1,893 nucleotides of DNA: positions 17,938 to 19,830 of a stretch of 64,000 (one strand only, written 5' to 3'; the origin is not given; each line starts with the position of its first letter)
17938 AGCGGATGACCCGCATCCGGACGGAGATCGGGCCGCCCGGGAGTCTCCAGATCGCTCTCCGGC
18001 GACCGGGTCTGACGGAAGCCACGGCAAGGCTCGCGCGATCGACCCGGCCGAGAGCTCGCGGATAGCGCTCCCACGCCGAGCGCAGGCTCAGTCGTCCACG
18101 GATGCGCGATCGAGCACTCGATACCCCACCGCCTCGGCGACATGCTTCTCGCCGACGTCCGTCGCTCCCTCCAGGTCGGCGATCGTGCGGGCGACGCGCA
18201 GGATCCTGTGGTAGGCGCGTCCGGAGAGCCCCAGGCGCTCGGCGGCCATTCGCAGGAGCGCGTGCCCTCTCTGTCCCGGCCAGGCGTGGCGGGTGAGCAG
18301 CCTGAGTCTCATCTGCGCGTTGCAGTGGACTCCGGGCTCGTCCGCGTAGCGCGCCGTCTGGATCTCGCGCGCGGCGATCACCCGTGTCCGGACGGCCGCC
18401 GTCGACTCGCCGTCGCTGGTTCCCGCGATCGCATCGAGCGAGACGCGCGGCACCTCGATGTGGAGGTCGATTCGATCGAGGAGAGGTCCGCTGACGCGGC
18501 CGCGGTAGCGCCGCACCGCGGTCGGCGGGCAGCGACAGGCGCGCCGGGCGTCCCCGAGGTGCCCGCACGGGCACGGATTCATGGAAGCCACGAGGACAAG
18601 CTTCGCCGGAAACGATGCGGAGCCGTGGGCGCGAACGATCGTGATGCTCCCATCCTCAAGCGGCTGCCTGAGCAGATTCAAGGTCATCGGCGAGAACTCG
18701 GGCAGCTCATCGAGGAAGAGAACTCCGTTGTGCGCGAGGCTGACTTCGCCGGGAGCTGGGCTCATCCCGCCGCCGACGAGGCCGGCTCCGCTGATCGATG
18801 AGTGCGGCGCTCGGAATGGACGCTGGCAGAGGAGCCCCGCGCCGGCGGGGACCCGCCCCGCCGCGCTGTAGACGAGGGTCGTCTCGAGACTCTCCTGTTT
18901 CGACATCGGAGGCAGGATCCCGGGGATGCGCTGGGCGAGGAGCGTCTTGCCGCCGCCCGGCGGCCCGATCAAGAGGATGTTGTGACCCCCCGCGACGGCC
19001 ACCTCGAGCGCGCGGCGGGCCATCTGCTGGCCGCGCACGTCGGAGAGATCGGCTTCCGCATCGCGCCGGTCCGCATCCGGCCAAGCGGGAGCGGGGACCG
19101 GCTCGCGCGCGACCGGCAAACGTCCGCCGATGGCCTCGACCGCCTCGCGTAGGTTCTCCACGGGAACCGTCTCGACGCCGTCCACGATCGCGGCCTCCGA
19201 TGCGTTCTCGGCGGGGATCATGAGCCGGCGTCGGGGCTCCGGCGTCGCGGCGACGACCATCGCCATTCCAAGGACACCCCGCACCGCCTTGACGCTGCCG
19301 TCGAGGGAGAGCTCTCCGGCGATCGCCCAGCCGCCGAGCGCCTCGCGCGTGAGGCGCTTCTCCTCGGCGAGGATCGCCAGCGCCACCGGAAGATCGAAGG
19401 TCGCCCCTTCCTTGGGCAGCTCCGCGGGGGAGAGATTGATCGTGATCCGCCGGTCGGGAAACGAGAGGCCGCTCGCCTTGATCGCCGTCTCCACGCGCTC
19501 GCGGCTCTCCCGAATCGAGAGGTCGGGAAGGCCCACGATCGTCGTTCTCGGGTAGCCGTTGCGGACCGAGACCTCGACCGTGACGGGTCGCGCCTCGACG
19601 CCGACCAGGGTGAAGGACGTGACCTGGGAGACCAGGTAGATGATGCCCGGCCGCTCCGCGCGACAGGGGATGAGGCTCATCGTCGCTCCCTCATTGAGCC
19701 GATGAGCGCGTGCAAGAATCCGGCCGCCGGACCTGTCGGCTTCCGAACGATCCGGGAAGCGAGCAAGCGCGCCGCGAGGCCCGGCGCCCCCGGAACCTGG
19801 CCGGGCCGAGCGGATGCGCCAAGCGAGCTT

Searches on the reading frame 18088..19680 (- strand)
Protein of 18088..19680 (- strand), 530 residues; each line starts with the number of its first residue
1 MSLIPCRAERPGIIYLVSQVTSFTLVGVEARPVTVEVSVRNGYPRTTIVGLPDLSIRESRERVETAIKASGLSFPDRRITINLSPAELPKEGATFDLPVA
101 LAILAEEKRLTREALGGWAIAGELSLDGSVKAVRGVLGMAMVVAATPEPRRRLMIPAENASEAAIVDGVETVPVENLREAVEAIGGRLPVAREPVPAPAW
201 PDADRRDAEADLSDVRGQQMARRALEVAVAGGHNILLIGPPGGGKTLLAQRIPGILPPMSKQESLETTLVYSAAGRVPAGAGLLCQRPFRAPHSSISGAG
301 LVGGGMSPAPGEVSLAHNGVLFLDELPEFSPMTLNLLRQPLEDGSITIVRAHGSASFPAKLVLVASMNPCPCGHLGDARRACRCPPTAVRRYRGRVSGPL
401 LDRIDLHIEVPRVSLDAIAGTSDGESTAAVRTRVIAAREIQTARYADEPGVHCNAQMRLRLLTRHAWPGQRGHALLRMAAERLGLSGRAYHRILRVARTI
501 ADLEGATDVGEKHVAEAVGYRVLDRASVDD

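Call 77: search_protein_families(library=pfam, proteins=[window:18088-19680:-], max_evalue=0.00001)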
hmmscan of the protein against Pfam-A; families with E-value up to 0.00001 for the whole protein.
window:18088-19680:- (530 aa): 5 families
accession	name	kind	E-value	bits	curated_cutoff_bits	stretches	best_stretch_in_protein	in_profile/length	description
PF01078.27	Mg_chelatase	-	1.4e-89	299.4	20.3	1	211-415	1-204/207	Magnesium chelatase, subunit ChlI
PF13541.12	ChlI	-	5.4e-39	133.3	27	1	35-159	1-121/121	Subunit ChlI of Mg-chelatase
PF13335.12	Mg_chelatase_C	-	1.8e-31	109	26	1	424-521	1-94/94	Magnesium chelatase, subunit ChlI C-terminal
PF07728.20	AAA_5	-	5.5e-08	33.4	22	0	317-371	66-125/139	AAA domain (dynein-related subfamily)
PF00493.29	MCM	-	5.4e-07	29.4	23.3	0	310-370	114-174/224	MCM P-loop domain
